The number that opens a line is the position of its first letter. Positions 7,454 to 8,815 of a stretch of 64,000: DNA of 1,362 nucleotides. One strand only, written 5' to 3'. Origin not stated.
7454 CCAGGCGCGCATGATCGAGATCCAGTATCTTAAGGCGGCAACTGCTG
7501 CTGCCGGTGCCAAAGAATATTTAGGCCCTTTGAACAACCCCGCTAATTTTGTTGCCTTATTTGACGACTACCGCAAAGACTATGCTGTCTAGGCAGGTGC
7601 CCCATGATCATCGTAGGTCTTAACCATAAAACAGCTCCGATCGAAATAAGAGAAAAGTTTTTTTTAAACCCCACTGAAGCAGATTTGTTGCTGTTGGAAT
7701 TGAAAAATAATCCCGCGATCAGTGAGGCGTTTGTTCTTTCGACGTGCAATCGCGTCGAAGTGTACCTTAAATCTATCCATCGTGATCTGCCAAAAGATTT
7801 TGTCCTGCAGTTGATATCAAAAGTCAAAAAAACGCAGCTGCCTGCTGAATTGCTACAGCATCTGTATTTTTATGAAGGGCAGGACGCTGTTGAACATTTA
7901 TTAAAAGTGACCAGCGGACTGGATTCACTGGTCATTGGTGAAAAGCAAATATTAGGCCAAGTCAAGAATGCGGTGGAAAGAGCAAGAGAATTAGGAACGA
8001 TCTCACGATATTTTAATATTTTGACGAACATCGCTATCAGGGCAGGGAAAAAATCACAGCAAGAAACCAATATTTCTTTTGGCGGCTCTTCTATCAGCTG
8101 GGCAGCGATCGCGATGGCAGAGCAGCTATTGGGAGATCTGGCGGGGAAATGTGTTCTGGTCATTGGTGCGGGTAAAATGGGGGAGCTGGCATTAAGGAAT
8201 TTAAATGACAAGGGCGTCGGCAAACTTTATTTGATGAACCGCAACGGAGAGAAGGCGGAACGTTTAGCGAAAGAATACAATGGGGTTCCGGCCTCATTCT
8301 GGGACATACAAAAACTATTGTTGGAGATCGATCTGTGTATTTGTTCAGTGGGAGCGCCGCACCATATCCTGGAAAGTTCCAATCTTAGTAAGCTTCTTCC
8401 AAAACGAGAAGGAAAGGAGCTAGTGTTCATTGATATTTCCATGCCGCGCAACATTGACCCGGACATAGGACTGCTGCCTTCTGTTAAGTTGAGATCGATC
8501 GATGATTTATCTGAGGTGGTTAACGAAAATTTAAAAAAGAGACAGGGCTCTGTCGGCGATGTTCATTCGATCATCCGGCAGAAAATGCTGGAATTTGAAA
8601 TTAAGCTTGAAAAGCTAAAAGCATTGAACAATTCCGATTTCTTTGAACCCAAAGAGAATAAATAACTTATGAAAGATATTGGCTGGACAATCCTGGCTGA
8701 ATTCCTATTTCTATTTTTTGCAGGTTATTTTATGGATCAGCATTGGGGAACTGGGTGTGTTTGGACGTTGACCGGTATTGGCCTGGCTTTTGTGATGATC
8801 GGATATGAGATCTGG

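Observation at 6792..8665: Output-less tandem receiver protein (REC + pseudo-REC) coupled to a short glutamyl-tRNA reductase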

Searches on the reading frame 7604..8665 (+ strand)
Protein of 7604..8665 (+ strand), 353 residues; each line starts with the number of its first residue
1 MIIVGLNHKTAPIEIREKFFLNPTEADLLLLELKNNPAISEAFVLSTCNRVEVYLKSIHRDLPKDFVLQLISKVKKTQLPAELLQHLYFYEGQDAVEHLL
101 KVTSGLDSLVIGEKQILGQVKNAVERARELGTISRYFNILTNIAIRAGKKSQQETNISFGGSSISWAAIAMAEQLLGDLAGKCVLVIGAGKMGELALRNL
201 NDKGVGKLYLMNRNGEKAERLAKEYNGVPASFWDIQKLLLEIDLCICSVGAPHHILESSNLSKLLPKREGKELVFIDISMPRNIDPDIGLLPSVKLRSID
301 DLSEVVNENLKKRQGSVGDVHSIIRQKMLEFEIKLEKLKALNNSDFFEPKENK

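Call 3: search_protein_families(library=pfam, proteins=[window:7604-8665:+], max_evalue=0.01)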
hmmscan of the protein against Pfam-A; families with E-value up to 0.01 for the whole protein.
window:7604-8665:+ (353 aa): 6 families
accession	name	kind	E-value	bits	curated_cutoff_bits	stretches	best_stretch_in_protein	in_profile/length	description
PF05201.20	GlutR_N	-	1.9e-47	161.2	27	1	4-155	1-151/151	Glutamyl-tRNAGlu reductase, N-terminal domain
PF01488.26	Shikimate_DH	-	3.8e-35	121.4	24.3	1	171-305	2-138/138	Shikimate / quinate 5-dehydrogenase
PF03446.21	NAD_binding_2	-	4.5e-05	24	21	1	186-279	4-93/161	NAD binding domain of 6-phosphogluconate dehydrogenase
PF03807.23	F420_oxidored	-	0.0018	19.3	21.6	1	186-254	4-72/94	NADP oxidoreductase coenzyme F420-dependent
PF01408.29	GFO_IDH_MocA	-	0.0021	19.2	24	1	184-254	3-76/120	Oxidoreductase family, NAD-binding Rossmann fold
PF03435.24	Sacchrp_dh_NADP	-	0.007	17.1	25.1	0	184-230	1-48/129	Saccharopine dehydrogenase NADP binding domain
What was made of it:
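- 7604..8665 (+): hemA: 353-aa glutamyl-tRNA reductase lacking the C-terminal dimerisation domain. GlutR_N plus Shikimate_DH only (call 3).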

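Call 4: search_protein_families(library=ncbifam, proteins=[window:7604-8665:+], max_evalue=0.01)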
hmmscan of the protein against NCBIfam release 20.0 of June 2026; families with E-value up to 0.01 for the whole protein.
window:7604-8665:+ (353 aa): 13 families
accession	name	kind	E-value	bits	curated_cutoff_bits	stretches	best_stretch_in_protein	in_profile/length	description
TIGR01035.1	hemA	equivalog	2.9e-104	349.3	209.55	1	2-340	2-338/416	glutamyl-tRNA reductase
NF000744.0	PRK00045.1-3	equivalog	8.8e-91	305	429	1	2-335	4-341/447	glutamyl-tRNA reductase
NF000750.0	PRK00045.3-4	equivalog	1.6e-46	159.2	289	1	7-336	9-333/439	glutamyl-tRNA reductase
NF010548.0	PRK13940.1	equivalog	3.9e-45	154.4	469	1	2-341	4-332/414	glutamyl-tRNA reductase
NF000752.0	PRK00045.4-2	equivalog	1.6e-40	139.5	381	1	39-339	44-318/412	glutamyl-tRNA reductase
NF000751.1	PRK00045.4-1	equivalog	1.1e-29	103.8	478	1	40-249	45-249/426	glutamyl-tRNA reductase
NF001909.0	PRK00676.1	equivalog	3.5e-16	59.2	478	1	3-156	5-150/338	glutamyl-tRNA reductase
TIGR01809.1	Shik-DH-AROM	equivalog_domain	1.3e-05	24.5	196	1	159-226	100-170/282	shikimate dehydrogenase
TIGR03911.1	pyrrolys_PylD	equivalog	3.7e-05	23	150.05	1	105-225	78-188/266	3-methylornithyl-N6-L-lysine dehydrogenase PylD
NF001319.0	PRK00258.3-3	equivalog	4.4e-05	22.7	252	1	178-238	119-181/279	shikimate dehydrogenase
NF001310.0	PRK00258.1-2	equivalog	0.00034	19.8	221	1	178-228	118-168/279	shikimate dehydrogenase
NF006409.0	PRK08655.1-3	equivalog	0.0018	17.9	310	1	185-271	5-84/290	prephenate dehydrogenase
NF001312.0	PRK00258.1-4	equivalog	0.0032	16.8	295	1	183-233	129-180/285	shikimate dehydrogenase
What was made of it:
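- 7604..8665 (+): TIGR01035 at 349 bits, covering profile positions 2-338 of 416 (call 4).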

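Call 22: find_homologous_proteins(query=window:7604-8662:+)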
Query window:7604-8662:+ (353 aa): 7784 proteins with E <= 0.001 among 8000 candidates; the best 120 are listed.
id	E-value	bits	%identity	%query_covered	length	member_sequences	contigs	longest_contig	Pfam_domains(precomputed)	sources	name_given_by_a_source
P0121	7.8e-226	767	100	100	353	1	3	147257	PF05201.21,PF01488.27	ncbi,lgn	-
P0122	3.2e-189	646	83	100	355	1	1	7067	PF05201.21,PF01488.27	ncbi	-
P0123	1.9e-182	624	81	99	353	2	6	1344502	PF05201.21,PF01488.27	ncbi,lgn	-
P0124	1.6e-171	588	77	100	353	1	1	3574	PF05201.21,PF01488.27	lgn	-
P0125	7.4e-167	573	75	99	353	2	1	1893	PF05201.21,PF01488.27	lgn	-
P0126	4.8e-149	514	66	100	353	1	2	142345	PF05201.21,PF03446.22,PF01488.27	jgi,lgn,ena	-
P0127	5.8e-149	514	66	100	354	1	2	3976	PF05201.21,PF03446.22,PF03807.24,PF01488.27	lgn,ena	-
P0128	2.9e-148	512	67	99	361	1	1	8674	PF05201.21,PF03446.22,PF03807.24,PF01488.27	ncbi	-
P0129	6.1e-148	511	64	100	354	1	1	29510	PF05201.21,PF03807.24,PF01488.27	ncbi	-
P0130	1.7e-147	509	67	99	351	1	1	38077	PF05201.21,PF01488.27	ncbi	-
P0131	9.0e-147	507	64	100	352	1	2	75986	PF16912.12,PF05201.21,PF03446.22,PF03807.24,PF01488.27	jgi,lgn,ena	-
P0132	9.5e-147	507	65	100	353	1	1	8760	PF05201.21,PF03446.22,PF01488.27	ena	-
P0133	1.3e-146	506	66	99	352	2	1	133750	PF05201.21,PF03446.22,PF03807.24,PF01488.27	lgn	-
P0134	7.3e-146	504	65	99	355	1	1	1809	PF05201.21,PF01488.27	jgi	jgi:glutamyl-tRNA reductase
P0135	9.0e-146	503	65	99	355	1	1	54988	PF05201.21,PF01488.27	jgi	jgi:glutamyl-tRNA reductase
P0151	5.8e-141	488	63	99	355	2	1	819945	PF16912.12,PF05201.21,PF03446.22,PF01488.27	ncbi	-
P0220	2.3e-132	459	61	98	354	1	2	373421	PF05201.21,PF03807.24,PF01488.27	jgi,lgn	jgi:glutamyl-tRNA reductase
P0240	1.8e-129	450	58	99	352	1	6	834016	PF05201.21,PF03807.24,PF01488.27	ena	-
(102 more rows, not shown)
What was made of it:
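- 7604..8665 (+): All 120 closest homologues are 346-367 aa (call 22).
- On Glutamyl-tRNA reductase (HemA, TIGR01035): The same holds for all 120 closest homologues (call 22).
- Tried and rejected: This was rejected because the short form is phylum-wide (call 22).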

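Call 23: find_encoding_contigs(protein=P0126, flank=6000, max_places=1)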
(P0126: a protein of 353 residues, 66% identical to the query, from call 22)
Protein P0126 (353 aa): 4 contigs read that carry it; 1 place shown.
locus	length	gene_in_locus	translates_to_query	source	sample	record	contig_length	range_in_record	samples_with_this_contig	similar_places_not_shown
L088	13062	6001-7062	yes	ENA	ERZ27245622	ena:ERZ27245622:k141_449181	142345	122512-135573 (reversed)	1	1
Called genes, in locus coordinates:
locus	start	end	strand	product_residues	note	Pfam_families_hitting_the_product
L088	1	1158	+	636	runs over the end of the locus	PF00890:FAD_binding_2, PF01266:DAO, PF07992:Pyr_redox_2 (faint), PF02910:Succ_DH_flav_C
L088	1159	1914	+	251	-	PF13085:Fer2_3, PF13187:Fer4_9 (weak), PF00037:Fer4 (weak), PF12797:Fer4_2 (weak), PF12837:Fer4_6 (weak), PF13183:Fer4_8, PF13237:Fer4_10 (weak), PF12838:Fer4_7 (weak), +1 more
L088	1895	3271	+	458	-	PF04055:Radical_SAM, PF06969:HemN_C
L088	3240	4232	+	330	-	PF01208:URO-D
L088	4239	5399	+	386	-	PF03453:MoeA_N, PF00994:MoCF_biosynth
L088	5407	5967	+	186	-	PF12804:NTP_transf_3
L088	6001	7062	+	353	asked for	PF05201:GlutR_N, PF01488:Shikimate_DH, PF03446:NAD_binding_2 (faint)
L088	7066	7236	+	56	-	PF09527:ATPase_gene1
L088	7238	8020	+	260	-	PF00119:ATP-synt_A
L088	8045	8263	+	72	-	PF00137:ATP-synt_C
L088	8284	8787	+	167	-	PF00430:ATP-synt_B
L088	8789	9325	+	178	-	PF00213:OSCP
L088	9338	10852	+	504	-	PF02874:ATP-synt_ab_N, PF09378:HAS-barrel (faint), PF00006:ATP-synt_ab, PF00306:ATP-synt_ab_C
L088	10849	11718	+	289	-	PF00231:ATP-synt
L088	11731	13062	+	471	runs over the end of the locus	PF02874:ATP-synt_ab_N, PF00006:ATP-synt_ab, PF22919:ATP-synt_VA_C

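Call 24: find_encoding_contigs(protein=P0151, flank=6000, max_places=1)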
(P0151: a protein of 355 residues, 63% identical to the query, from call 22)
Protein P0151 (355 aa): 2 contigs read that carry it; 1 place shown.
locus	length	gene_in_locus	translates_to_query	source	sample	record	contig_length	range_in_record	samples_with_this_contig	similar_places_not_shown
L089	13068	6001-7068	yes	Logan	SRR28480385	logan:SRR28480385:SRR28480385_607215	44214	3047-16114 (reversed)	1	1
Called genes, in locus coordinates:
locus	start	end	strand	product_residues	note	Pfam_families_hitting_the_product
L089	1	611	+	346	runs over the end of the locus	PF01208:URO-D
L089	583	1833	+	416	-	PF13450:NAD_binding_8, PF01593:Amino_oxidase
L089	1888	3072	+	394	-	PF03453:MoeA_N, PF00994:MoCF_biosynth, PF03454:MoeA_C (weak)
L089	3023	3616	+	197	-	PF12804:NTP_transf_3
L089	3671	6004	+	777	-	PF00122:E1-E2_ATPase, PF00702:Hydrolase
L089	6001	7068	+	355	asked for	PF05201:GlutR_N, PF16912:Glu_dehyd_C (weak), PF01488:Shikimate_DH, PF03446:NAD_binding_2 (weak)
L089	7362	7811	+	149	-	PF07963:N_methyl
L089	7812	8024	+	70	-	PF09527:ATPase_gene1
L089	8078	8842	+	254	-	PF00119:ATP-synt_A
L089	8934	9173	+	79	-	PF00137:ATP-synt_C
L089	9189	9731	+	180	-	PF00430:ATP-synt_B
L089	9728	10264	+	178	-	PF00213:OSCP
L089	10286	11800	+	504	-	PF02874:ATP-synt_ab_N, PF00006:ATP-synt_ab, PF00306:ATP-synt_ab_C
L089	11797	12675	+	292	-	PF00231:ATP-synt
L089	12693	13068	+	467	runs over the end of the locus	PF02874:ATP-synt_ab_N, PF00006:ATP-synt_ab, PF22919:ATP-synt_VA_C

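Call 25: find_encoding_contigs(protein=P0240, flank=6000, max_places=1)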
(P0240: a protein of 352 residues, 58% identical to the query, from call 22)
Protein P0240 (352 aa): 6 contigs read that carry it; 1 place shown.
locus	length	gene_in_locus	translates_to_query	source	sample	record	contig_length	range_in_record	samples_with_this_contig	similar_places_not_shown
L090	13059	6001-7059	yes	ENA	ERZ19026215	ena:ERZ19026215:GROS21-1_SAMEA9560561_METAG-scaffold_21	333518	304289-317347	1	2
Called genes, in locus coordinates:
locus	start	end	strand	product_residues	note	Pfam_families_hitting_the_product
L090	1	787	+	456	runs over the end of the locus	PF04055:Radical_SAM, PF06969:HemN_C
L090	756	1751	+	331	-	PF01208:URO-D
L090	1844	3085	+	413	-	PF01266:DAO (faint), PF01593:Amino_oxidase, PF13450:NAD_binding_8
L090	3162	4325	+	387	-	PF03453:MoeA_N, PF00994:MoCF_biosynth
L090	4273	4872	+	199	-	PF12804:NTP_transf_3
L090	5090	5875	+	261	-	PF00072:Response_reg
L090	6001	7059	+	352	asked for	PF05201:GlutR_N, PF01488:Shikimate_DH, PF03807:F420_oxidored (weak)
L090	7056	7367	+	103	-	PF03647:Tmemb_14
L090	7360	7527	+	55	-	PF09527:ATPase_gene1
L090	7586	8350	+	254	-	PF00119:ATP-synt_A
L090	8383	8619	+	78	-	PF00137:ATP-synt_C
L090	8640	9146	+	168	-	PF00430:ATP-synt_B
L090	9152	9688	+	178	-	PF00213:OSCP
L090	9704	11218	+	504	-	PF02874:ATP-synt_ab_N, PF00006:ATP-synt_ab, PF00306:ATP-synt_ab_C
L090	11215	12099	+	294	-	PF00231:ATP-synt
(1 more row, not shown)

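Call 41: search_solved_structures(query=window:7604-8662:+, show_alignments=2)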
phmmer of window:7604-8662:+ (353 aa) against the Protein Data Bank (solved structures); distinct sequences matched with E-value up to 0.001: 2.
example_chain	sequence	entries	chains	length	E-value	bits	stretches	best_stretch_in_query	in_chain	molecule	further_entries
1gpj_A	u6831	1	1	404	1.9e-53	185.1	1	2-340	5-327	Glutamyl-tRNA reductase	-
4n7r_A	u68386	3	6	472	7.8e-50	173.2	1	2-339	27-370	Glutamyl-tRNA reductase 1, chloroplastic | Glutamyl-tRNA reductase 1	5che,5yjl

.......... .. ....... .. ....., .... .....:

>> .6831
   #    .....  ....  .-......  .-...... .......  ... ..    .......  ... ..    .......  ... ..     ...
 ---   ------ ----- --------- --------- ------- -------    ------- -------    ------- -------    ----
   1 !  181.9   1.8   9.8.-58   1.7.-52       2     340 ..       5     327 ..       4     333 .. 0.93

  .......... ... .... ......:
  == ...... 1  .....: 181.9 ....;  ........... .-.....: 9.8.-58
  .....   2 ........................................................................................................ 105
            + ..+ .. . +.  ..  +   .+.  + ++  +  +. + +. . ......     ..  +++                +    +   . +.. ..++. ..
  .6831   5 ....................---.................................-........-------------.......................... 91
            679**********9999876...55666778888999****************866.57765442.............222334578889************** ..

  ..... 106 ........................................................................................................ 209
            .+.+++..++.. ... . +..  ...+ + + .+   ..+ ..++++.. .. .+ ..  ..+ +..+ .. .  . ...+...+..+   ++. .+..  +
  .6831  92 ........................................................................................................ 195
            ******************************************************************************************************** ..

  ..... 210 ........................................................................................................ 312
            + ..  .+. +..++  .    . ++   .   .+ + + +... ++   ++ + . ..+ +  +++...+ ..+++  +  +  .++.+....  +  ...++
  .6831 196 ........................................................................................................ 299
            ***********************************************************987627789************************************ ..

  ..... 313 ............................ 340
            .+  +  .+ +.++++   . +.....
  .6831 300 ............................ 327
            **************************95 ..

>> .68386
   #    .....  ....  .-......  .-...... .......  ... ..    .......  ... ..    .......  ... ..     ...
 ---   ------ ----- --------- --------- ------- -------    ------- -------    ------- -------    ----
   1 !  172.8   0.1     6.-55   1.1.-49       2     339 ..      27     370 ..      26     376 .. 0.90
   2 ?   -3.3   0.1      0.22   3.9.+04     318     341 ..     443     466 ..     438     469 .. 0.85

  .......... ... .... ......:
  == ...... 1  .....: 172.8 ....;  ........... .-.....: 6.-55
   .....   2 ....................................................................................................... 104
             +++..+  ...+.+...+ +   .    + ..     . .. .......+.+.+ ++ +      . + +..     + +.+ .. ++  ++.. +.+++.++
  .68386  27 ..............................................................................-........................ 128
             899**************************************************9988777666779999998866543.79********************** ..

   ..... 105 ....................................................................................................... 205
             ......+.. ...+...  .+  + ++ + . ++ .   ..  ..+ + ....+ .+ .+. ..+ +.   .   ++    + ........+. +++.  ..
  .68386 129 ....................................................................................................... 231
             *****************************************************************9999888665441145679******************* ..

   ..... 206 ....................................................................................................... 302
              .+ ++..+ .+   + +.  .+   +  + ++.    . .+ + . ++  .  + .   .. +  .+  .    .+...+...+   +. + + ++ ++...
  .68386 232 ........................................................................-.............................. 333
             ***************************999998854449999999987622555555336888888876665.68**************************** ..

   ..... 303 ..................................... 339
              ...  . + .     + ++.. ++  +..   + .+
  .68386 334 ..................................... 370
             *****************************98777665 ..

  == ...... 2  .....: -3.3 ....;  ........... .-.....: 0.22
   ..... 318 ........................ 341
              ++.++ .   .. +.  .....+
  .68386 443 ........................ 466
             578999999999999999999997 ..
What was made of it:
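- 7604..8665 (+): Alignment to 1GPJ stops at residue 327 of 404 and to Arabidopsis GluTR at 370 of 472 (call 41).
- On Glutamyl-tRNA reductase (HemA, TIGR01035): 'STCNR' is aligned to the active-site region of 1GPJ, and 'GAGKMG' is aligned to 'GAGEMG' (call 41). The alignment to 1GPJ ends at residue 327 of 404 (call 41).
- Closest known: Canonical GluTR. Same: The catalytic domain with the Cys nucleophile, the NADPH-binding domain and the start of the spinal helix are all present (calls 3, 4, 41).
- Checked: It aligns to M. kandleri GluTR 1GPJ only up to residue 327 of 404 (call 41).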

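Call 62: find_encoding_contigs(protein=P0133, flank=5000, max_places=1)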
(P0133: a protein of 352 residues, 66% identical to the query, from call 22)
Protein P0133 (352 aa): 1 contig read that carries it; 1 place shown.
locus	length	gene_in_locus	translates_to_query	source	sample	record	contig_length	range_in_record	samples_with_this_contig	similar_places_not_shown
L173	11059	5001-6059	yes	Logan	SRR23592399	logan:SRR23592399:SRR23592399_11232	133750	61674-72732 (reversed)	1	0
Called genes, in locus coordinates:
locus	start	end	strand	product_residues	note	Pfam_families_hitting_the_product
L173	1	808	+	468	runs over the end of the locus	PF00989:PAS, PF08448:PAS_4, PF13426:PAS_9, PF08447:PAS_3, PF01590:GAF, PF13185:GAF_2, PF13492:GAF_3, PF00990:GGDEF, +2 more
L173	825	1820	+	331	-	PF00389:2-Hacid_dh, PF02826:2-Hacid_dh_C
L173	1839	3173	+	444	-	PF13372:Alginate_exp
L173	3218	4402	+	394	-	PF03453:MoeA_N, PF00994:MoCF_biosynth, PF03454:MoeA_C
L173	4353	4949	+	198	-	PF12804:NTP_transf_3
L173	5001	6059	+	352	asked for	PF05201:GlutR_N, PF01488:Shikimate_DH, PF03446:NAD_binding_2 (weak), PF03807:F420_oxidored (weak)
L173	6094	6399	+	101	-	PF03647:Tmemb_14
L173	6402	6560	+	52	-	PF09527:ATPase_gene1 (weak)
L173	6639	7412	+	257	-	PF00119:ATP-synt_A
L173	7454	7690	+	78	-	PF00137:ATP-synt_C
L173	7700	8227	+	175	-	PF00430:ATP-synt_B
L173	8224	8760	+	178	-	PF00213:OSCP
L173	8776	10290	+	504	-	PF02874:ATP-synt_ab_N, PF00006:ATP-synt_ab, PF00306:ATP-synt_ab_C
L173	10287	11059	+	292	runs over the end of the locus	PF00231:ATP-synt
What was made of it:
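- The slot can also be empty or hold a P-type ATPase (calls 23, 24, 62).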

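Call 63: find_encoding_contigs(protein=P0220, flank=5000, max_places=1)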
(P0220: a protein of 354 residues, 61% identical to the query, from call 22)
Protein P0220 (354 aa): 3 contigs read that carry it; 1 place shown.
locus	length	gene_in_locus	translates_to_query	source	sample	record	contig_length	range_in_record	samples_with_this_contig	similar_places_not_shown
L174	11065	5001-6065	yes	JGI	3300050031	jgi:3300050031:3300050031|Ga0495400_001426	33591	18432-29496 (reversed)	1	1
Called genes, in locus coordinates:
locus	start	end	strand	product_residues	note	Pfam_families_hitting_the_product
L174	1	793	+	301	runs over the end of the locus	PF00535:Glycos_transf_2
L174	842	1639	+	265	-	PF01061:ABC2_membrane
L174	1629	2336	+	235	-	PF02463:SMC_N (faint), PF13476:AAA_23 (weak), PF00005:ABC_tran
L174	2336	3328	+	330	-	PF00535:Glycos_transf_2, PF10111:Glyco_tranf_2_2, PF13641:Glyco_tranf_2_3, PF13632:Glyco_trans_2_3 (weak)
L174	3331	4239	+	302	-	-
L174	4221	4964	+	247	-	PF08241:Methyltransf_11 (weak)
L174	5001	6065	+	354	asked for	PF05201:GlutR_N, PF01488:Shikimate_DH, PF03807:F420_oxidored (weak)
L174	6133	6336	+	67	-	PF09527:ATPase_gene1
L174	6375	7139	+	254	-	PF00119:ATP-synt_A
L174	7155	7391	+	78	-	PF00137:ATP-synt_C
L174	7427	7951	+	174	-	PF00430:ATP-synt_B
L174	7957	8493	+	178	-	PF00213:OSCP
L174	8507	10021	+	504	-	PF02874:ATP-synt_ab_N, PF09378:HAS-barrel (faint), PF00006:ATP-synt_ab, PF00306:ATP-synt_ab_C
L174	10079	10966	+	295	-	PF00231:ATP-synt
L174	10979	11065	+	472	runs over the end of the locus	PF02874:ATP-synt_ab_N, PF00006:ATP-synt_ab, PF22919:ATP-synt_VA_C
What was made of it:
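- Most related genomes manage the same short GluTR and atp operon without REC-X (calls 23, 24, 62, 63). Four of 5 hemA-sampled loci lack REC-X (calls 23, 24, 62, 63).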
